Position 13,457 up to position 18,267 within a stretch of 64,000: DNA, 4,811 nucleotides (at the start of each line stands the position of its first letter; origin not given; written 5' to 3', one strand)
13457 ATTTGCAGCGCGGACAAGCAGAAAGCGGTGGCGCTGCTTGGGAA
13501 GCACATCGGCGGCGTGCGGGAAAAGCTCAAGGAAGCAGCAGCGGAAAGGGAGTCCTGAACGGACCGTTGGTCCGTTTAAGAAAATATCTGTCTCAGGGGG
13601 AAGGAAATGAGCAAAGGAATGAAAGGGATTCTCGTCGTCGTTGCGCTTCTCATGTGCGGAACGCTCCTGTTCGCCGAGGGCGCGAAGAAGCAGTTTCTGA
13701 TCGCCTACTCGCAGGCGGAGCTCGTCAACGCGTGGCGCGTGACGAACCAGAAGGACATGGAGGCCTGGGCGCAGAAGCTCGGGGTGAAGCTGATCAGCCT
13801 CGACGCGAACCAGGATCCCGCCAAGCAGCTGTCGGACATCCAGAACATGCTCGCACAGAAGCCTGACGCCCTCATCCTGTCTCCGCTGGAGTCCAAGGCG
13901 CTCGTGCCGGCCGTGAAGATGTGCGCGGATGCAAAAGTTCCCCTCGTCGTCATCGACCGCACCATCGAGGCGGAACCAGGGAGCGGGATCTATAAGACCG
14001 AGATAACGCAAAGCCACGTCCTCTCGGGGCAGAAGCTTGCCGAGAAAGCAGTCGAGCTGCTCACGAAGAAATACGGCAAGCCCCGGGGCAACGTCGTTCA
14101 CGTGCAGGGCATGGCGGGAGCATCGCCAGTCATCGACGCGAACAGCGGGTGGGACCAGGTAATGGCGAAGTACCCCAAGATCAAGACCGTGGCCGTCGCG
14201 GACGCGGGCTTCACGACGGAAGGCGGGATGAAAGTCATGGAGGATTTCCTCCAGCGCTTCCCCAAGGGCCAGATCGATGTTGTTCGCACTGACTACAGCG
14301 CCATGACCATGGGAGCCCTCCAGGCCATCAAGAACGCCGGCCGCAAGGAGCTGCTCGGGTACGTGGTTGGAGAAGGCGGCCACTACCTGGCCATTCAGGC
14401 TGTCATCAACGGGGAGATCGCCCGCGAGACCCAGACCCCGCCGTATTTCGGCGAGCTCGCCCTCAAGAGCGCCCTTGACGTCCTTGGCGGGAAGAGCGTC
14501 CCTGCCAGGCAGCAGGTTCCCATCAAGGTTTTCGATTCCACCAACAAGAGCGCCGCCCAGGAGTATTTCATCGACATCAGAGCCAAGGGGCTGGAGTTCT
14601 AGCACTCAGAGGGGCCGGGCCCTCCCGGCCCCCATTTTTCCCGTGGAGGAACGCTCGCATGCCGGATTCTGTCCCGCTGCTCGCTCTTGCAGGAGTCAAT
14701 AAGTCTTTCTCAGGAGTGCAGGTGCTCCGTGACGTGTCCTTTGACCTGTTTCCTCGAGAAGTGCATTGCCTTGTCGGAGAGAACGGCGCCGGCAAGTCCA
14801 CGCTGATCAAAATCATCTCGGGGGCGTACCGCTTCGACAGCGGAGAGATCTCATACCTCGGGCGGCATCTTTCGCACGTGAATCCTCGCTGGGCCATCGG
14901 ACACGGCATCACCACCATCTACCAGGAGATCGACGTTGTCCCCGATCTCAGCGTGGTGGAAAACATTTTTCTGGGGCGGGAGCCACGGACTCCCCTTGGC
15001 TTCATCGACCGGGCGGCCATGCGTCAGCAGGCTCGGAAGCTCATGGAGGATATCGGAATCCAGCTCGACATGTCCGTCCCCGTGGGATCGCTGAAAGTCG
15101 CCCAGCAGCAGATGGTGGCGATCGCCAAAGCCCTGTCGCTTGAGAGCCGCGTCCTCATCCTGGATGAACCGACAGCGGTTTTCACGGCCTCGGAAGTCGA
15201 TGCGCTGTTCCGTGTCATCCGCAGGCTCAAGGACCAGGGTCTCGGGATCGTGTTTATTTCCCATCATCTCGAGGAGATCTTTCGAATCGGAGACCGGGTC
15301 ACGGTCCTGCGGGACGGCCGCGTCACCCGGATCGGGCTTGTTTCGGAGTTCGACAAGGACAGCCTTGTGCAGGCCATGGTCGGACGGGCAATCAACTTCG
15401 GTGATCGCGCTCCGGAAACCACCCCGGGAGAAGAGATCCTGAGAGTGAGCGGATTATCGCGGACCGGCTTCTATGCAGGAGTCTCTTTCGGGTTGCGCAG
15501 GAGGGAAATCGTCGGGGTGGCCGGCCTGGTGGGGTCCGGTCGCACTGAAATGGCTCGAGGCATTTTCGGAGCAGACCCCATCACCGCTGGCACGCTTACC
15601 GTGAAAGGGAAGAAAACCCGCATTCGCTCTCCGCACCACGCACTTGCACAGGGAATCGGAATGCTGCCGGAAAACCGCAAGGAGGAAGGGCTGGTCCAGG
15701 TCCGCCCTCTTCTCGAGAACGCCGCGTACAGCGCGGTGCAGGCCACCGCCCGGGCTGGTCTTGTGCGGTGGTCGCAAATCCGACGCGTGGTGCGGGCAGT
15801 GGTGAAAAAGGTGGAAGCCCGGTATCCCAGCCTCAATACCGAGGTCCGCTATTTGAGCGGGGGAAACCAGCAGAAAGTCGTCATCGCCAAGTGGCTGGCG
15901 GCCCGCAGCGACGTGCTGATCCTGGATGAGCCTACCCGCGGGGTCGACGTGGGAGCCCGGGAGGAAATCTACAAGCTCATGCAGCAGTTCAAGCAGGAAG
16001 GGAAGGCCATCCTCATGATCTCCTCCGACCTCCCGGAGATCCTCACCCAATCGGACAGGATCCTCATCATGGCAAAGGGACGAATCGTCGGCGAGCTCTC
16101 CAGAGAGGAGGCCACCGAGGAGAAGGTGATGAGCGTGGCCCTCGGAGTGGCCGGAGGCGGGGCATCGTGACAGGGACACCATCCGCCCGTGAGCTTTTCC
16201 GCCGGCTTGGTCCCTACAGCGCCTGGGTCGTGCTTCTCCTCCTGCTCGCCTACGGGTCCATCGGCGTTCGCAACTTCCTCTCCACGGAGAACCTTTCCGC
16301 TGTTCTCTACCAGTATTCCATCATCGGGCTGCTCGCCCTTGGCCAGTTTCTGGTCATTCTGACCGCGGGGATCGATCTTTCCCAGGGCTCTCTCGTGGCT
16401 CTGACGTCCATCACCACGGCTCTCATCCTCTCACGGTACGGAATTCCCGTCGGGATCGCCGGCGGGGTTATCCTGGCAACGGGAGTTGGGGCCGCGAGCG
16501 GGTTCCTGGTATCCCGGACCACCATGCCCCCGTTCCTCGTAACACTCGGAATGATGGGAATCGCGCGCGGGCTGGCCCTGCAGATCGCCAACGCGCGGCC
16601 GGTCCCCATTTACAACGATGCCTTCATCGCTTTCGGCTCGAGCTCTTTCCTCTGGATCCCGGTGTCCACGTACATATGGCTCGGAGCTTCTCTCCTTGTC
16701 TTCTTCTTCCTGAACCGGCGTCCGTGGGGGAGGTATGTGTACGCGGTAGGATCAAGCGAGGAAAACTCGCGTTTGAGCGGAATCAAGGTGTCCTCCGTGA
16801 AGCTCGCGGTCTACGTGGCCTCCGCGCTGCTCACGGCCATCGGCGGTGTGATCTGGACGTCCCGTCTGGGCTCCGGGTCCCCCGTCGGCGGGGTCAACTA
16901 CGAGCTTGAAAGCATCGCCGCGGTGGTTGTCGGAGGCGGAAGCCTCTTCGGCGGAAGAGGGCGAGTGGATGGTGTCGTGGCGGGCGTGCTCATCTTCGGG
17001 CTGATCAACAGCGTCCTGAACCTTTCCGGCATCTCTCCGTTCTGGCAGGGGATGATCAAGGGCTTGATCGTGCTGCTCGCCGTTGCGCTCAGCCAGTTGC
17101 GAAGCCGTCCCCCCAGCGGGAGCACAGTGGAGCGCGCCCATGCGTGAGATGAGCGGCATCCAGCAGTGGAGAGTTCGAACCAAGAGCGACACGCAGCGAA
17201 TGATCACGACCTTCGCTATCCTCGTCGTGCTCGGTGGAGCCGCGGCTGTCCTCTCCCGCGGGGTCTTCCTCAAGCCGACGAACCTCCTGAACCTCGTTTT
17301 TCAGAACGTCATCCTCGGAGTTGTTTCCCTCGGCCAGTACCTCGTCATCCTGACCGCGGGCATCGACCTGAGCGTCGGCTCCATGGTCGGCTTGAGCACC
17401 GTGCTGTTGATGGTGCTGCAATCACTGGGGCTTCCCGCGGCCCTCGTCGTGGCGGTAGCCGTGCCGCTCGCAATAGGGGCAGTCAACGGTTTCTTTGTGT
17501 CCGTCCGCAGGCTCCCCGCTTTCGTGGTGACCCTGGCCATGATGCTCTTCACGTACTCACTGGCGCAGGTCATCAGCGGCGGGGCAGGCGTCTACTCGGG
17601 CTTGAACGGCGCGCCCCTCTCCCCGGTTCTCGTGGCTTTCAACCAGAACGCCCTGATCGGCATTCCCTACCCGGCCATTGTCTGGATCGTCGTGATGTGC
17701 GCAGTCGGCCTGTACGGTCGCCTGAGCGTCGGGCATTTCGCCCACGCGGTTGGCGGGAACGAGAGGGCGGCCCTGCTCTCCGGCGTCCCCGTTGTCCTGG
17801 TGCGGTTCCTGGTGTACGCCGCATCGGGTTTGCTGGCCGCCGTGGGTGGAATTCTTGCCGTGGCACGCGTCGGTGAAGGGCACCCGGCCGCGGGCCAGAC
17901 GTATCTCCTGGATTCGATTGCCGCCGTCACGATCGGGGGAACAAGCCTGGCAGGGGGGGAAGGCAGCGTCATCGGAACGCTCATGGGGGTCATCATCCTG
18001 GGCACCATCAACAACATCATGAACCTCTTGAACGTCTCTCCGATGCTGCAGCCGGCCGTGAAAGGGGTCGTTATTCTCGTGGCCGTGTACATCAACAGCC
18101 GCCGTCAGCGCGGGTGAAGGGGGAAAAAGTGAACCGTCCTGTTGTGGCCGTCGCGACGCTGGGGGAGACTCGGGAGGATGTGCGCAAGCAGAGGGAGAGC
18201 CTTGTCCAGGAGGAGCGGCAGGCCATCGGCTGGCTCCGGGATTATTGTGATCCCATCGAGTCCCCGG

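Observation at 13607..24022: Kinase-less sugar locus coupling an ABC importer to a FucI-family isomerase, a tungsten-type AOR, a MoaD-like protein and a transaldolase: candidate ferredoxin-linked catabolic route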

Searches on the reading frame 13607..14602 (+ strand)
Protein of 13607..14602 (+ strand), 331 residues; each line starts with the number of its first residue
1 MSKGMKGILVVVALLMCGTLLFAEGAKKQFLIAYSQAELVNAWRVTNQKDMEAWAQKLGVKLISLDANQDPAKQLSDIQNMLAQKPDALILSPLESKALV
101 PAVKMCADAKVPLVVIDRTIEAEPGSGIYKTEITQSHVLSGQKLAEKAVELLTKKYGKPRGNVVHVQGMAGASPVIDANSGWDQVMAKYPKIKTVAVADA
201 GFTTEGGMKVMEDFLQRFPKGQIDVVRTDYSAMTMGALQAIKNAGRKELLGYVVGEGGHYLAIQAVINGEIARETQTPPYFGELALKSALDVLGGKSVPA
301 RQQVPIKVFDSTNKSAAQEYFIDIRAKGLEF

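Call 3: search_protein_families(library=pfam, proteins=[window:13607-14602:+], max_evalue=0.01)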
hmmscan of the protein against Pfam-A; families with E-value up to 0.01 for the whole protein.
window:13607-14602:+ (331 aa): 2 families
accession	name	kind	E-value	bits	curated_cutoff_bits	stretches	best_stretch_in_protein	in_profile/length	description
PF13407.12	Peripla_BP_4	-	2.1e-42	145.9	35.1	1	32-296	1-257/258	Periplasmic binding protein domain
PF00532.27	Peripla_BP_1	-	3e-08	33.9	22.2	1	49-248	21-208/281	Periplasmic binding proteins and sugar binding domain of LacI family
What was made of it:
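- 13607..14602 (+): CUT2-type periplasmic sugar-binding protein (RbsB/YtfQ-like). Peripla_BP_4, 146 bits (call 3).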

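Call 4: search_protein_families(library=ncbifam, proteins=[window:13607-14602:+], max_evalue=0.01)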
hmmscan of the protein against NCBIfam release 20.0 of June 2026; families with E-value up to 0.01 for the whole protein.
window:13607-14602:+ (331 aa): 13 families
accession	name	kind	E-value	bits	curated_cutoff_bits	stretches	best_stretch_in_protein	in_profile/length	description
NF007936.0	PRK10653.1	equivalog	1e-36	126.8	337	1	10-308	9-292/295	ribose ABC transporter substrate-binding protein RbsB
NF041827.1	YtfQ_transport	equivalog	4.9e-35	121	510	1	12-274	8-267/320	galactofuranose ABC transporter, galactofuranose-binding protein YtfQ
NF007254.0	PRK09701.1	equivalog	2.5e-18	66.3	335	1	8-311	4-306/311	D-allose transporter substrate-binding protein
TIGR02634.1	xylF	equivalog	4.6e-14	52.7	389.55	1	46-270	15-231/302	D-xylose ABC transporter substrate-binding protein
NF040907.2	ChvE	equivalog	4.7e-12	45.8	460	1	49-270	18-250/324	multiple monosaccharide ABC transporter substrate-binding protein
NF007680.0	PRK10355.1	equivalog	4.2e-08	32.7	504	1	28-269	24-257/331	D-xylose ABC transporter substrate-binding protein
TIGR02417.1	fruct_sucro_rep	subfamily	2.5e-06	27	389.55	1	48-230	79-247/327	D-fructose-responsive transcription factor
NF052284.1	rhzpin_SBP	equivalog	4.1e-06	26.1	420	1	43-146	16-119/289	rhizopine catabolism ABC transporter substrate-binding protein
TIGR02637.1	RhaS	equivalog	1.8e-05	24.2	342.25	1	39-219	8-184/302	rhamnose ABC transporter substrate-binding protein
NF051853.1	TransRegUriRCory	equivalog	4.2e-05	22.8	550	1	39-245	68-255/327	transcriptional regulator UriR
NF011937.0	PRK15408.1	equivalog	0.0012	17.8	384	1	52-249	50-240/340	autoinducer 2 ABC transporter substrate-binding protein LsrB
NF008452.0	PRK11303.1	equivalog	0.0016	17.6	385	1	49-231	81-248/332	catabolite repressor/activator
NF011924.1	PRK15395.1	equivalog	0.0025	16.9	420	1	10-254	10-258/329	galactose/glucose ABC transporter substrate-binding protein MglB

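Call 29: search_solved_structures(query=window:13607-14602:+, max_evalue=1e-10)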
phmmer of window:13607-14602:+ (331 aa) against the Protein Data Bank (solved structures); distinct sequences matched with E-value up to 1e-10: 40.
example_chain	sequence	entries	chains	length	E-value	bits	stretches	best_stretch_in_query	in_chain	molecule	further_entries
2ioy_A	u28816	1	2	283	2.1e-37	132.4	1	39-313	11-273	Periplasmic sugar-binding protein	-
6hbd_A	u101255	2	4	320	5.2e-33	118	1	31-317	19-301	ABC transporter periplasmic-binding protein YtfQ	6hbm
6hyh_A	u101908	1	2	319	5.3e-33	117.9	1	31-317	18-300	Periplasmic binding protein/LacI transcriptional regulator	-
6hb0_A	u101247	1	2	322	5.4e-33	117.9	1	31-317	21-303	ABC transporter periplasmic-binding protein YtfQ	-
5ocp_A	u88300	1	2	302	3.9e-29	105.2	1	32-300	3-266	Periplasmic binding protein/LacI transcriptional regulator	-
2vk2_A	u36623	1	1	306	3.6e-28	102.1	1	32-276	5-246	ABC TRANSPORTER PERIPLASMIC-BINDING PROTEIN YTFQ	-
7e7m_A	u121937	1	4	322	5.1e-28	101.6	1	38-309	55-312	D-ribose ABC transporter substrate-binding protein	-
1dbp_A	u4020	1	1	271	1.3e-26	96.9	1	39-308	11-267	D-RIBOSE-BINDING PROTEIN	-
1urp_A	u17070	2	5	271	1.4e-26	96.8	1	39-308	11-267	D-RIBOSE-BINDING PROTEIN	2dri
2gx6_A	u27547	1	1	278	2.5e-26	96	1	38-308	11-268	D-ribose-binding periplasmic protein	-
1ba2_A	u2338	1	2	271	2.5e-26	96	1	39-308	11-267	D-RIBOSE-BINDING PROTEIN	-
1drj_A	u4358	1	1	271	1.6e-25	93.4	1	39-308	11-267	D-RIBOSE-BINDING PROTEIN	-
4zjp_A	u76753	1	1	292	1.7e-25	93.3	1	29-309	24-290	Monosaccharide-transporting ATPase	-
1drk_A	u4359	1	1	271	1.8e-25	93.2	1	39-308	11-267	D-RIBOSE-BINDING PROTEIN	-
2fn8_A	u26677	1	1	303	1e-22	84.1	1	38-306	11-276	ribose ABC transporter, periplasmic ribose-binding protein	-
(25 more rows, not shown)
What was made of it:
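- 13607..14602 (+): Nearest structures are ribose- and galactofuranose-binding proteins (call 29).
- The binding protein is nearest to ribose- and galactofuranose-binding proteins (calls 4, 29).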

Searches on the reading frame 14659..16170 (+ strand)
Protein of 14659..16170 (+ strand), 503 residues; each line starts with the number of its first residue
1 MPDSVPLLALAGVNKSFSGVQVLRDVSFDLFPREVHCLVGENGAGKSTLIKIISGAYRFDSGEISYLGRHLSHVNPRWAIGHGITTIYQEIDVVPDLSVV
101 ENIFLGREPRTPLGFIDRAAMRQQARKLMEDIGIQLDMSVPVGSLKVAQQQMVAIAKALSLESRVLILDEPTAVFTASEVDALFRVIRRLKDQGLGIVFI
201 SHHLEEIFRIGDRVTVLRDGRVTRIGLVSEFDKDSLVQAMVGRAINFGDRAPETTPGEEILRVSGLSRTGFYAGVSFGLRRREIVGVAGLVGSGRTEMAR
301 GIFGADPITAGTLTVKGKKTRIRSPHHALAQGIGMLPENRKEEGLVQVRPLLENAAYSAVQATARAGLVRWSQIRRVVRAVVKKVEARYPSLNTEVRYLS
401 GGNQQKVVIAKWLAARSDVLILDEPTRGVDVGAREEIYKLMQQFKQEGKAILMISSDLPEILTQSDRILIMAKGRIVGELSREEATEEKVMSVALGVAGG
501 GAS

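Call 3: search_protein_families(library=pfam, proteins=[window:14659-16170:+], max_evalue=0.01)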
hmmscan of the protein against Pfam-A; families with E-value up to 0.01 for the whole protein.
window:14659-16170:+ (503 aa): 8 families
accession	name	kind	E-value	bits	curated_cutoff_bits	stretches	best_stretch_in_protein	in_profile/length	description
PF00005.33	ABC_tran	-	1.7e-49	168.4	25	2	23-173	1-137/137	ABC transporter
PF13304.12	AAA_21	-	9.9e-11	42.7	27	1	35-83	1-49/304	AAA domain, putative AbiEii toxin, Type IV TA system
PF13401.12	AAA_22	-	4e-06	27.6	27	1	36-201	8-122/130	AAA domain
PF13476.12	AAA_23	-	0.00042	21.4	27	1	20-56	7-42/201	AAA domain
PF09818.15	ABC_ATPase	-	0.00046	19.7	23.2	0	32-54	78-100/283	P-loop domain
PF02463.25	SMC_N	-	0.00075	19.4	40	1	31-449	22-191/220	RecF/RecN/SMC N terminal domain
PF03193.22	RsgA_GTPase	-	0.0012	19.2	30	1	33-69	106-145/174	RsgA GTPase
PF13555.12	AAA_29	-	0.0033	17.6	27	1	27-50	16-39/61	P-loop containing region of AAA domain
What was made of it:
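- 14659..16170 (+): ABC ATPase with two nucleotide-binding domains. ABC_tran x2 (call 3).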

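Call 4: search_protein_families(library=ncbifam, proteins=[window:14659-16170:+], max_evalue=0.01)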
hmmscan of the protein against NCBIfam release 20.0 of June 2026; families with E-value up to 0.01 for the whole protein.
window:14659-16170:+ (503 aa): 194 families (the best 25 are shown)
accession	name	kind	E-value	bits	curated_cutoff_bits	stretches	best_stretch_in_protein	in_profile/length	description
NF008442.0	PRK11288.1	equivalog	1e-157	525.5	689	1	4-495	4-496/504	L-arabinose ABC transporter ATP-binding protein AraG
NF008030.0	PRK10762.1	equivalog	7.2e-156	519.8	745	1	6-496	3-493/501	ribose ABC transporter ATP-binding protein RbsA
NF010069.0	PRK13549.1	equivalog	3.1e-146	487.8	699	1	6-496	4-503/513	xylose ABC transporter ATP-binding protein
NF041861.1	YtfR_transport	equivalog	3.2e-145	484.3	850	1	7-492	1-488/492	galactofuranose ABC transporter, ATP-binding protein YtfR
NF007253.0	PRK09700.1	equivalog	4.1e-141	471.1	772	1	6-495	4-507/510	D-allose ABC transporter ATP-binding protein AlsA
NF040905.2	GguA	equivalog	1.8e-136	455.5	810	1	8-492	2-498/500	multiple monosaccharide ABC transporter ATP-binding protein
NF008215.0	PRK10982.1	equivalog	1.5e-131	439.4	828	1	7-494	13-502/506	galactose/methyl galactoside ABC transporter ATP-binding protein MglA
NF011967.0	PRK15439.1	equivalog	4.3e-128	427.9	586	1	5-497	9-502/510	autoinducer 2 ABC transporter ATP-binding protein LsrA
TIGR02633.1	xylG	equivalog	1.3e-124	416.4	723.65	1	7-495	1-500/500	D-xylose ABC transporter ATP-binding protein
NF047930.1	ABC_ATP_B6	equivalog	6.6e-104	348.3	670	1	7-493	2-507/510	putative B6 ABC transporter ATP-binding protein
TIGR03410.1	urea_trans_UrtE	equivalog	7.8e-60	202.2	285.8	2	9-239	2-227/230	urea ABC transporter ATP-binding subunit UrtE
TIGR04520.1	ECF_ATPase_1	equivalog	2.3e-59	201.1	315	2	20-230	15-222/269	energy-coupling factor transporter ATPase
TIGR04521.1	ECF_ATPase_2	equivalog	2.5e-55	187.5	330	2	20-230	18-231/279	energy-coupling factor transporter ATPase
TIGR01188.1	drrA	subfamily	1.4e-52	178.9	312.45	2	15-232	1-212/302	daunorubicin resistance ABC transporter, ATP-binding protein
TIGR03265.1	PhnT2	equivalog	3e-52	178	457.7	2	7-231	4-222/353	putative 2-aminoethylphosphonate ABC transporter ATP-binding protein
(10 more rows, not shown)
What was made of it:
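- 14659..16170 (+): AraG/RbsA-like, 520 bits, below the equivalog cut-offs (call 4).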

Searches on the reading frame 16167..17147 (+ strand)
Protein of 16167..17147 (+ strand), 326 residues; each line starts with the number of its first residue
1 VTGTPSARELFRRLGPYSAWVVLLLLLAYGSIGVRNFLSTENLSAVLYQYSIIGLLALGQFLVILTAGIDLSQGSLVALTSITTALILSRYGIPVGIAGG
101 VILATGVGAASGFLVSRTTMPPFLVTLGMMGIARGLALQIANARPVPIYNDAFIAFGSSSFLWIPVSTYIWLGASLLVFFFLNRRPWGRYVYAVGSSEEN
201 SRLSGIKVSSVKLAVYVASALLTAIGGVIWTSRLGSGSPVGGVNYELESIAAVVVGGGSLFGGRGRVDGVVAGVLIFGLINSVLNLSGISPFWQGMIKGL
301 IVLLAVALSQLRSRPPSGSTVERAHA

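Call 3: search_protein_families(library=pfam, proteins=[window:16167-17147:+], max_evalue=0.01)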
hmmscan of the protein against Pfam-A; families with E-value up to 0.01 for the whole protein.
window:16167-17147:+ (326 aa): 1 family
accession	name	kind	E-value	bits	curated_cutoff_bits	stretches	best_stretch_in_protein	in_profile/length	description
PF02653.21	BPD_transp_2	-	1.9e-37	129.3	26.8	1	43-305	2-268/269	Branched-chain amino acid transport system / permease component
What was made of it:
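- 16167..17147 (+): ABC permease 1. BPD_transp_2 (call 3).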

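Call 4: search_protein_families(library=ncbifam, proteins=[window:16167-17147:+], max_evalue=0.01)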
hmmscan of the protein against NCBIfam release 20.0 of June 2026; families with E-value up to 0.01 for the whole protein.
window:16167-17147:+ (326 aa): 11 families
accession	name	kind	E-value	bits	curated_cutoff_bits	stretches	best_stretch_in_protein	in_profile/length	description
NF008441.0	PRK11285.1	equivalog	3.1e-65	220.5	378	1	9-314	22-328/333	L-arabinose ABC transporter permease AraH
NF007067.0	PRK09512.1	equivalog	4.5e-64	216.7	398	1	20-309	23-317/321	ribose ABC transporter permease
NF007252.0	PRK09699.1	equivalog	6.3e-60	203.2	396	1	17-313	26-325/326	D-allose ABC transporter permease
NF040906.3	GguB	equivalog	3e-55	188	450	2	168-308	227-368/375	multiple monosaccharide ABC transporter permease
NF008630.0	PRK11618.1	equivalog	2.3e-47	161.8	363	1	20-311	13-311/331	galactofuranose ABC transporter, permease protein YjfF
NF007014.0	PRK09478.1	equivalog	5.5e-47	160.7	386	1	17-311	16-330/336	galactose/methyl galactoside ABC transporter permease MglC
NF011961.0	PRK15432.1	equivalog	7.9e-35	120.7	388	1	19-308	13-302/344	autoinducer 2 ABC transporter permease LsrC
NF041862.1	YtfT_transport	equivalog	1.7e-33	116.2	535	1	46-306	59-321/339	galactofuranose ABC transporter, ATP-binding protein YtfT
NF011612.1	PRK15038.1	equivalog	8.5e-26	90.9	500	1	22-306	12-302/322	autoinducer 2 ABC transporter permease LsrD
TIGR03408.1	urea_trans_UrtC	equivalog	3.3e-10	40.2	296.2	1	168-308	172-306/313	urea ABC transporter permease subunit UrtC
NF008450.0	PRK11301.1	subfamily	0.00041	19.9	366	1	172-259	272-359/418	high-affinity branched-chain amino acid ABC transporter permease LivM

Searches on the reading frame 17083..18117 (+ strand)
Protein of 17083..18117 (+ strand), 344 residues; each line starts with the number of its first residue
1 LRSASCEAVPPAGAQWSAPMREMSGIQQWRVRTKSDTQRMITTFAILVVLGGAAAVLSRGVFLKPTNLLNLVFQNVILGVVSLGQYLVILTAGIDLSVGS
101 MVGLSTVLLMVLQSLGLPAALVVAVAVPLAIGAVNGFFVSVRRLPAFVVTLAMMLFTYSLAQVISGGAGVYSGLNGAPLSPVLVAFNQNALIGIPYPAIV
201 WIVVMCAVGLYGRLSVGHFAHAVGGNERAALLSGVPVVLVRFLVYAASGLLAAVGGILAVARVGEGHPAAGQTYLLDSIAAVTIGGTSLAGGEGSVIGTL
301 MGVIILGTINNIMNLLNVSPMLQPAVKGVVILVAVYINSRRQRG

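Call 3: search_protein_families(library=pfam, proteins=[window:17083-18117:+], max_evalue=0.01)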
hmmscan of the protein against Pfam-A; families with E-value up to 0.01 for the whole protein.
window:17083-18117:+ (344 aa): 1 family
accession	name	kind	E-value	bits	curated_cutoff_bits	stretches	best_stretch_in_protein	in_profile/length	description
PF02653.21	BPD_transp_2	-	3.6e-30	105.5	26.8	1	67-334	1-268/269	Branched-chain amino acid transport system / permease component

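Call 4: search_protein_families(library=ncbifam, proteins=[window:17083-18117:+], max_evalue=0.01)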
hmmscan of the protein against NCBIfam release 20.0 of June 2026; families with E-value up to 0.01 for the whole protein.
window:17083-18117:+ (344 aa): 10 families
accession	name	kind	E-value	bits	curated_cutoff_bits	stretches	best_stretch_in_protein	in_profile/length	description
NF007067.0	PRK09512.1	equivalog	2.8e-58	197.6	398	1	46-341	25-320/321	ribose ABC transporter permease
NF040906.3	GguB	equivalog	1.2e-53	182.7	450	2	190-337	220-368/375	multiple monosaccharide ABC transporter permease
NF008441.0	PRK11285.1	equivalog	3.6e-48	164.4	378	1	30-343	16-328/333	L-arabinose ABC transporter permease AraH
NF007252.0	PRK09699.1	equivalog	6.4e-43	147.3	396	1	41-337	26-320/326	D-allose ABC transporter permease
NF008630.0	PRK11618.1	equivalog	3.7e-40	138.2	363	1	40-314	9-284/331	galactofuranose ABC transporter, permease protein YjfF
NF007014.0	PRK09478.1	equivalog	2e-39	135.9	386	1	42-341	17-331/336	galactose/methyl galactoside ABC transporter permease MglC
NF011961.0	PRK15432.1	equivalog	4.2e-30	105.2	388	1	38-340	8-306/344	autoinducer 2 ABC transporter permease LsrC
NF011612.1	PRK15038.1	equivalog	1.9e-29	102.9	500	1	58-336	22-303/322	autoinducer 2 ABC transporter permease LsrD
NF041862.1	YtfT_transport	equivalog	1.4e-28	100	535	1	76-341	64-327/339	galactofuranose ABC transporter, ATP-binding protein YtfT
TIGR03408.1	urea_trans_UrtC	equivalog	0.00023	21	296.2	1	118-314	89-284/313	urea ABC transporter permease subunit UrtC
